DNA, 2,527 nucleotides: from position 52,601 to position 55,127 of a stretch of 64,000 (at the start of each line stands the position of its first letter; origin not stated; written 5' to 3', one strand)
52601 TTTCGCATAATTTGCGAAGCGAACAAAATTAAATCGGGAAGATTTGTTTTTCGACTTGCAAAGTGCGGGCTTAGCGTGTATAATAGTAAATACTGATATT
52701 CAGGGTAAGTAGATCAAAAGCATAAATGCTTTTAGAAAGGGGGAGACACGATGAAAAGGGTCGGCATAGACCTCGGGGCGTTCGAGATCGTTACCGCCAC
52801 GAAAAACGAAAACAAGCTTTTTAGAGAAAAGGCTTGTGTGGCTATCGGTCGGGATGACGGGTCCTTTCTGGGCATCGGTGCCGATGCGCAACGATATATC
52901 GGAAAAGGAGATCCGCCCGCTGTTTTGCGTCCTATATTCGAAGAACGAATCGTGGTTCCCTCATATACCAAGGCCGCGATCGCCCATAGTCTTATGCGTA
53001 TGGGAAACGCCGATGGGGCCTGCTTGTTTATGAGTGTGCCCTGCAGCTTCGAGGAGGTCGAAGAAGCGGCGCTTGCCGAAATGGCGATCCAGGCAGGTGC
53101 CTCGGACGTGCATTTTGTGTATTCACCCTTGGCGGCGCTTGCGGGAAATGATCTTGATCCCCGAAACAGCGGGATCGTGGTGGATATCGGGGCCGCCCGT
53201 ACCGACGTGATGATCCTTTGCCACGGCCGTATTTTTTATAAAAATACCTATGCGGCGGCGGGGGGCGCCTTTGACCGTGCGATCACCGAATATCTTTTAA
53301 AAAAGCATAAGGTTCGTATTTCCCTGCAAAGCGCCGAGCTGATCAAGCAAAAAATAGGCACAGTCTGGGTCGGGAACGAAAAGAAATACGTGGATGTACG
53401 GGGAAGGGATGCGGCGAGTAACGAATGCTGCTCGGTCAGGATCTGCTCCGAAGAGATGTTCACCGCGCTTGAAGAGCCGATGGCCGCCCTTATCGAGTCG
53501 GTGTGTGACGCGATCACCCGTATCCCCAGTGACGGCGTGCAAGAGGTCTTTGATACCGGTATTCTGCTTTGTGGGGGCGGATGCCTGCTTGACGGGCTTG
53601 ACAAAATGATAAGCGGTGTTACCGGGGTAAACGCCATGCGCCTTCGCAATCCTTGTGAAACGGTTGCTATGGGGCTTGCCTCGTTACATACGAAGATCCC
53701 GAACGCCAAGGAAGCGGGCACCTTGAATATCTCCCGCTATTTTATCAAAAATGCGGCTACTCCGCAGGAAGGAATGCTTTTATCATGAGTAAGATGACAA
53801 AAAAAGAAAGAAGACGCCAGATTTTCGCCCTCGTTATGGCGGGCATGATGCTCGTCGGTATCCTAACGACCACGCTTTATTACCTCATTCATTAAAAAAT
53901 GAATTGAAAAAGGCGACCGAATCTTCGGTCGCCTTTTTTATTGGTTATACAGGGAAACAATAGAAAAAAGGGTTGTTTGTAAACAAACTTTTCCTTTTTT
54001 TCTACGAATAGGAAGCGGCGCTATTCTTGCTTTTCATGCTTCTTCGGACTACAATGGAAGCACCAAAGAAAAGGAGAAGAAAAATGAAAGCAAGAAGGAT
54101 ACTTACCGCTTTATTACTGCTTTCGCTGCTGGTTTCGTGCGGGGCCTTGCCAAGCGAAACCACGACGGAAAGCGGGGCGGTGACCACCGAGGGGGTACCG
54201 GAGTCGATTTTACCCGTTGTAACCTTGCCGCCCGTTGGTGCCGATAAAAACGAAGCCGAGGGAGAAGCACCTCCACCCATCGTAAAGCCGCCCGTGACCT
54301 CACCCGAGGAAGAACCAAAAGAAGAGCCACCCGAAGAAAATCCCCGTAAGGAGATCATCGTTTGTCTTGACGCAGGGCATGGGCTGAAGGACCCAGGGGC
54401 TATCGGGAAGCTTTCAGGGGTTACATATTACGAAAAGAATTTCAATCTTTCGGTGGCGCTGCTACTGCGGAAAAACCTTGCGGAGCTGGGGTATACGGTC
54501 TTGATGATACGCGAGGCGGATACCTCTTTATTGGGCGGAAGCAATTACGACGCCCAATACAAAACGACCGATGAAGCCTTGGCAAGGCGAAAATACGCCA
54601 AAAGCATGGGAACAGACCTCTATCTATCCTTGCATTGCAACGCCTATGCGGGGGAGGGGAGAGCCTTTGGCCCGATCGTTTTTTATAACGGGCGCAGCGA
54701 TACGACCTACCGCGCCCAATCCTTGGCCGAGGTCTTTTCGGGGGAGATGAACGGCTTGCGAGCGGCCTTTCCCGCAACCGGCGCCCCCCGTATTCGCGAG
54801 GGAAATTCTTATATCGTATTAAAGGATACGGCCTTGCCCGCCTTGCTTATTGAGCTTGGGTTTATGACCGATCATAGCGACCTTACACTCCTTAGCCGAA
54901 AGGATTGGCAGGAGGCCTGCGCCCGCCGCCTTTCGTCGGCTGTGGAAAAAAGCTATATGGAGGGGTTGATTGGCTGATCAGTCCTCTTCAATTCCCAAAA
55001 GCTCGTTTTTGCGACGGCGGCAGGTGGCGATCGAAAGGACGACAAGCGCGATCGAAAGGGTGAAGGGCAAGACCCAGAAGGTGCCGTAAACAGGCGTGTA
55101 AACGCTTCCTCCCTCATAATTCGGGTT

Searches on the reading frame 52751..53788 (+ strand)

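Call 44: search_protein_families(library=ncbifam, proteins=[window:52751-53788:+], max_evalue=1e-30)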
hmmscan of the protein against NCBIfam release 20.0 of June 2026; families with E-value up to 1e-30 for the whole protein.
window:52751-53788:+ (345 aa): 3 families
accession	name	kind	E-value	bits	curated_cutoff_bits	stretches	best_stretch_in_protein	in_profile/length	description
NF010539.0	PRK13927.1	subfamily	5.6e-54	183.3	293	1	2-318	7-331/339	rod shape-determining protein MreB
NF010540.1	PRK13929.1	exception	4.2e-48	164.1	515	1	3-314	6-325/334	rod-share determining protein MreBH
TIGR00904.1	mreB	subfamily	3.7e-47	161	365.75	1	3-316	4-329/334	MreB/Mrl family cell shape determining protein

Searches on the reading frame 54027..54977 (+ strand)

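Call 44: search_protein_families(library=ncbifam, proteins=[window:54027-54977:+], max_evalue=1e-30)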
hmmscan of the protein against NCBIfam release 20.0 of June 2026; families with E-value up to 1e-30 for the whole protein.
window:54027-54977:+ (316 aa): 0 families

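Call 87: search_protein_families(library=pfam, proteins=[window:54027-54977:+], max_evalue=0.001)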
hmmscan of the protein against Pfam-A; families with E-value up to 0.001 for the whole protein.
window:54027-54977:+ (316 aa): 1 family
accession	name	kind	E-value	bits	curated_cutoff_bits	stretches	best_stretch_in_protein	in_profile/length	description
PF01520.23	Amidase_3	-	1.6e-34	119.9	27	1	112-307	1-173/174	N-acetylmuramoyl-L-alanine amidase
